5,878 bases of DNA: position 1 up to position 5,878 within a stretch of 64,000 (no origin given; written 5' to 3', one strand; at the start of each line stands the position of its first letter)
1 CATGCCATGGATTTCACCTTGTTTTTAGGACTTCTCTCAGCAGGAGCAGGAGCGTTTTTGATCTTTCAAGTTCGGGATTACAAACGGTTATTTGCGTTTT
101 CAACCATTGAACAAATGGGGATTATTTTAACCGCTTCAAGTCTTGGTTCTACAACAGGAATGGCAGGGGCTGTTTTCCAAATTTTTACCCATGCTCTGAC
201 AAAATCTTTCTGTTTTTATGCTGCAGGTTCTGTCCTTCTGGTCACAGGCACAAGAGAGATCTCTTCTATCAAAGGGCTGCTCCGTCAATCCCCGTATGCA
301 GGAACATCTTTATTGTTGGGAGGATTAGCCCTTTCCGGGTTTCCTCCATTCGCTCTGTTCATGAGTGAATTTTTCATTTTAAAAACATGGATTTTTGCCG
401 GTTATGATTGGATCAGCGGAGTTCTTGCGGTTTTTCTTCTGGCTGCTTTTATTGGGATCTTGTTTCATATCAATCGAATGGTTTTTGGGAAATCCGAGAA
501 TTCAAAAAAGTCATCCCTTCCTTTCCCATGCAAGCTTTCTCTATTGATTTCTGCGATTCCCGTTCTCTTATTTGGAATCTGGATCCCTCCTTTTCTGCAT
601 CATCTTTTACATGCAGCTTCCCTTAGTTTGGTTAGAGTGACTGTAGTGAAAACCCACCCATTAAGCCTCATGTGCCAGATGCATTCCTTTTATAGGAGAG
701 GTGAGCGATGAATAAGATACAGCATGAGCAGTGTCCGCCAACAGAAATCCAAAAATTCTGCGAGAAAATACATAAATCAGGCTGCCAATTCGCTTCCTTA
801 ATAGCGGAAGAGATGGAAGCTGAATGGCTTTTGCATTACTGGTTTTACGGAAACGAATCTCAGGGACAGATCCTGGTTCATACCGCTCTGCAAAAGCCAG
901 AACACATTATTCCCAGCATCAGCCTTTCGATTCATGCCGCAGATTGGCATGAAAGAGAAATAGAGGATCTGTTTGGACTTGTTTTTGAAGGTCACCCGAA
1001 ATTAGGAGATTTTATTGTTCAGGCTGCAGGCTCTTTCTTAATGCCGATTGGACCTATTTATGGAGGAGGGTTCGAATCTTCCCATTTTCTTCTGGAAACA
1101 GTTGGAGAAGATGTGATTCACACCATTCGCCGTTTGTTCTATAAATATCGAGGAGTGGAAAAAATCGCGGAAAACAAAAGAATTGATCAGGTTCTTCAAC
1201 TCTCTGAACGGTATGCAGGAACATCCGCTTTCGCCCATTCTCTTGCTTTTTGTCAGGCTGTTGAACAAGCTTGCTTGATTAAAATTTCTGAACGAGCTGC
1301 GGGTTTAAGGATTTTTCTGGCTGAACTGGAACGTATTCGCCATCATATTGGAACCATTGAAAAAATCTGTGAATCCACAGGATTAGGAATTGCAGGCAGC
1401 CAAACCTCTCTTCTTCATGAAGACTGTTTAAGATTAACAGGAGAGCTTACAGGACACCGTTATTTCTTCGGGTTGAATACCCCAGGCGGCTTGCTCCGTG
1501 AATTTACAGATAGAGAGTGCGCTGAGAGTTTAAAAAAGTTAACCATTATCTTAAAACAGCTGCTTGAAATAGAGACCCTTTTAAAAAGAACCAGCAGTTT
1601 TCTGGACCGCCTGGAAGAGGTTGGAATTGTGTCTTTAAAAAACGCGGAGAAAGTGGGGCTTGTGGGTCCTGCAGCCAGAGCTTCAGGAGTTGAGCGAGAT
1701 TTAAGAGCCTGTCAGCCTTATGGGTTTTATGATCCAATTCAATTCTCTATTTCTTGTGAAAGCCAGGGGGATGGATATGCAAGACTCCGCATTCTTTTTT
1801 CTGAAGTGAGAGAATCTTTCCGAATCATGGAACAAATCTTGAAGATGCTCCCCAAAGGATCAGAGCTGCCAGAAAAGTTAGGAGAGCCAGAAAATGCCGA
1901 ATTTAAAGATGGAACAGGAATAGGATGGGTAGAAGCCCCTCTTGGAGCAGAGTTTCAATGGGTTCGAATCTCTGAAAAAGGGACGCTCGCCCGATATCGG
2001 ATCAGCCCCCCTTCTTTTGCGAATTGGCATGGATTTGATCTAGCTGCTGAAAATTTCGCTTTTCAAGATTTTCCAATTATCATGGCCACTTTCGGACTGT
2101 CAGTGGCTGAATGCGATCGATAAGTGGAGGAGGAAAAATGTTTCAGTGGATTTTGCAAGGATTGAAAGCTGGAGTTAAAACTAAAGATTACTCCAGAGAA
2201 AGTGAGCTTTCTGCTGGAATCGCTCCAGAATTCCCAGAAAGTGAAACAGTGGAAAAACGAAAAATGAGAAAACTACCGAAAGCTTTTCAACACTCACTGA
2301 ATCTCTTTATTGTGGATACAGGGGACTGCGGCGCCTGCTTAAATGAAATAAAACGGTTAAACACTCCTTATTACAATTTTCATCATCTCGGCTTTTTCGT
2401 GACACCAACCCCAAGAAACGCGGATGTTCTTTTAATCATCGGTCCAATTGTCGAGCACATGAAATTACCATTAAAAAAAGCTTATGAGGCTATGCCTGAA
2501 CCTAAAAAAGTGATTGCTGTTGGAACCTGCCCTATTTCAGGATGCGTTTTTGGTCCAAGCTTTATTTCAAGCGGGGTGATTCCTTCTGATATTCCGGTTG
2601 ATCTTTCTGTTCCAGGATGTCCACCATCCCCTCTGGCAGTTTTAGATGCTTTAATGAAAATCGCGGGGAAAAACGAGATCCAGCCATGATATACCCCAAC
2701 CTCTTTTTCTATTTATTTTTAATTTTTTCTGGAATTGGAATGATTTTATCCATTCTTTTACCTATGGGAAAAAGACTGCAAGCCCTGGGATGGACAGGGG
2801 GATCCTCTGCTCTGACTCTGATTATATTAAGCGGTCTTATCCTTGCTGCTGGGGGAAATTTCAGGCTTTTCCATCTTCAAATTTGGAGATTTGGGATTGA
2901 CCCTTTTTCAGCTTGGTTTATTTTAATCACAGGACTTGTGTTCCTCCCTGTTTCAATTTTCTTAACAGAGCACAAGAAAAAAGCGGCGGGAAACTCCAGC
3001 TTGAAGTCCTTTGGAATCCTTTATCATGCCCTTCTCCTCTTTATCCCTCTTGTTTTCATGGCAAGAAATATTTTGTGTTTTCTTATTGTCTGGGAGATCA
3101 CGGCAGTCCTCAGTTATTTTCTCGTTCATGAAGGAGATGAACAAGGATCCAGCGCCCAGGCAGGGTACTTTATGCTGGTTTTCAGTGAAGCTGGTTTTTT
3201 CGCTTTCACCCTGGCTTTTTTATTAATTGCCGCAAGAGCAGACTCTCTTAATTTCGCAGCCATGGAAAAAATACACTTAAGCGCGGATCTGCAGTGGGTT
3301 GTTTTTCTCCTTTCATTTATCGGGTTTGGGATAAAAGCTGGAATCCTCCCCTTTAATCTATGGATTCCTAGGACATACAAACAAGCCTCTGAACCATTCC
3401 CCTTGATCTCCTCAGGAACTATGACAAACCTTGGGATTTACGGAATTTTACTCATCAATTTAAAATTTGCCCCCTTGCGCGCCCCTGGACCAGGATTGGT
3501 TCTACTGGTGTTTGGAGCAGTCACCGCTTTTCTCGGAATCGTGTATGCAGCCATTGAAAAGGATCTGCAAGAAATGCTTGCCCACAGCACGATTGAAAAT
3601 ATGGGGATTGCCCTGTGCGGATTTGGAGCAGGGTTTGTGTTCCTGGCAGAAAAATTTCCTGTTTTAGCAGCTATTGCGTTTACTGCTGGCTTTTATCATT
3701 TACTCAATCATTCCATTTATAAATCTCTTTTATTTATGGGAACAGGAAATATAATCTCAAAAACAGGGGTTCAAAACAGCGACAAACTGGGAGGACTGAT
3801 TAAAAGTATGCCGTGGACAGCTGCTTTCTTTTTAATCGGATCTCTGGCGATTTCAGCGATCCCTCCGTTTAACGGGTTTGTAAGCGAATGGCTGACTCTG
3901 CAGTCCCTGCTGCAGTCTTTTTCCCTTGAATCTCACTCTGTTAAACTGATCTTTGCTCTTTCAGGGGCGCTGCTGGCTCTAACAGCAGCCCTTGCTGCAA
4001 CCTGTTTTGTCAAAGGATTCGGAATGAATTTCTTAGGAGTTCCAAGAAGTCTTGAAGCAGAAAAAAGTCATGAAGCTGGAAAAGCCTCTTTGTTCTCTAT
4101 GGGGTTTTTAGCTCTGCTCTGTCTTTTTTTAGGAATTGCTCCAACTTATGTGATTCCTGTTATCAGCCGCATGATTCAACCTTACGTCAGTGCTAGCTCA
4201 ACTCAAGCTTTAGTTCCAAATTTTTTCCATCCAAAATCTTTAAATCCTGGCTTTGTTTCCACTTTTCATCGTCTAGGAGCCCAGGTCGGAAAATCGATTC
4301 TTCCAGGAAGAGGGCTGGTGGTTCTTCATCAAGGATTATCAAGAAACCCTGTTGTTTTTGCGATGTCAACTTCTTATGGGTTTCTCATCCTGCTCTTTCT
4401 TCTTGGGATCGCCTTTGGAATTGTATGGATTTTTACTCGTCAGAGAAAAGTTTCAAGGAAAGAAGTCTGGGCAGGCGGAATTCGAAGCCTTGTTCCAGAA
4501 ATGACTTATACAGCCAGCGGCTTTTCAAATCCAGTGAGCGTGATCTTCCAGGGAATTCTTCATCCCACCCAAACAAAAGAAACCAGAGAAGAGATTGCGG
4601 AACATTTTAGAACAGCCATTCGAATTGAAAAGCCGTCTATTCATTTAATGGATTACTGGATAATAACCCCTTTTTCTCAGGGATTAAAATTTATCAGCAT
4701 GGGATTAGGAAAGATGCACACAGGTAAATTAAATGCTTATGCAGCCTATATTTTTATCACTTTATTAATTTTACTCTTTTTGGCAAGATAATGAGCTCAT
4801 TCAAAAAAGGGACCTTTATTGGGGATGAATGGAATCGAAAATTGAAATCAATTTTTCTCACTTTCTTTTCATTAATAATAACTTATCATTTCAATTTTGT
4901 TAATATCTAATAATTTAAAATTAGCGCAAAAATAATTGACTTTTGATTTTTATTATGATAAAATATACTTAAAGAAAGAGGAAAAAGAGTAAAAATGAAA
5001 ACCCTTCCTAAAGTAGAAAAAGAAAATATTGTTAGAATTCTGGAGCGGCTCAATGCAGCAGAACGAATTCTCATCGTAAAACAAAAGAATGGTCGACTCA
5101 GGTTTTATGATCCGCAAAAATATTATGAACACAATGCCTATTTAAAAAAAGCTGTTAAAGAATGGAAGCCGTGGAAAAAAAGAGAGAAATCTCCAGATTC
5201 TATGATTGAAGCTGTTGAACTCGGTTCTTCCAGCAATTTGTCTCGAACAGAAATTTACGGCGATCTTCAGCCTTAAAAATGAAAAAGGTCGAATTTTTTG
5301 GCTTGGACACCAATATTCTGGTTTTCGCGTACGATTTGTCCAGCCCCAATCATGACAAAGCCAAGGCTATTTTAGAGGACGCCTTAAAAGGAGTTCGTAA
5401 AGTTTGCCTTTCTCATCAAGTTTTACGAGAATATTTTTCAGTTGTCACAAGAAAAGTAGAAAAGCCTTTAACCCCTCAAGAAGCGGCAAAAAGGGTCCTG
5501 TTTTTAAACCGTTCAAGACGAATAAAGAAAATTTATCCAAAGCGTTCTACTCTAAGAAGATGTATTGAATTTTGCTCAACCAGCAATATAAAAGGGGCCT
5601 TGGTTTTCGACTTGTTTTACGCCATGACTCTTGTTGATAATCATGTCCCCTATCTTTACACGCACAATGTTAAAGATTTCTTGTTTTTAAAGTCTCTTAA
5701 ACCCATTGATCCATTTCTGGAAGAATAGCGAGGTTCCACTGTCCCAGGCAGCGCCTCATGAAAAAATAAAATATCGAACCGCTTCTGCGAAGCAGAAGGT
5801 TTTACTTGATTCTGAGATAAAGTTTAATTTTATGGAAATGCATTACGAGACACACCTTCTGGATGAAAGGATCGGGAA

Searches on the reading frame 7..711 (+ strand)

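Call 45: search_protein_families(library=pfam, proteins=[window:7-711:+], max_evalue=0.001)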
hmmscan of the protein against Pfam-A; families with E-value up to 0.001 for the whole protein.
window:7-711:+ (234 aa): 1 family
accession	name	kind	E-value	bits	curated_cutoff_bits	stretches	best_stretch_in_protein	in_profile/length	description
PF00361.26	Proton_antipo_M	-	1.8e-22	80.4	21.5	1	3-142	149-287/294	NADH:quinone oxidoreductase/Mrp antiporter, TM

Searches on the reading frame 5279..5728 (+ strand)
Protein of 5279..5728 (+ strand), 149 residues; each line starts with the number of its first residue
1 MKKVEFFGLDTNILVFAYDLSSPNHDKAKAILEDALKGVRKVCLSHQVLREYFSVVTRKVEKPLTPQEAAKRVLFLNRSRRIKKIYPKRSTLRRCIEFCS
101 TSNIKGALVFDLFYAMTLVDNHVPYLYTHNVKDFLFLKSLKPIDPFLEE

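Call 45: search_protein_families(library=pfam, proteins=[window:5279-5728:+], max_evalue=0.001)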
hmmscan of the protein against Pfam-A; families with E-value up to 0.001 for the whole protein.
window:5279-5728:+ (149 aa): 3 families
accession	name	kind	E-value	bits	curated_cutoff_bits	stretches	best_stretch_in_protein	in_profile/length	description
PF01850.27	PIN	-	6.9e-07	30.3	23.6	1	9-115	3-97/120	PIN domain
PF13470.12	PIN_3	-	1e-05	26.7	27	1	9-88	4-83/115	PIN domain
PF18476.7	PIN_8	-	0.00016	22.2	26.1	1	7-74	2-66/227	PIN like domain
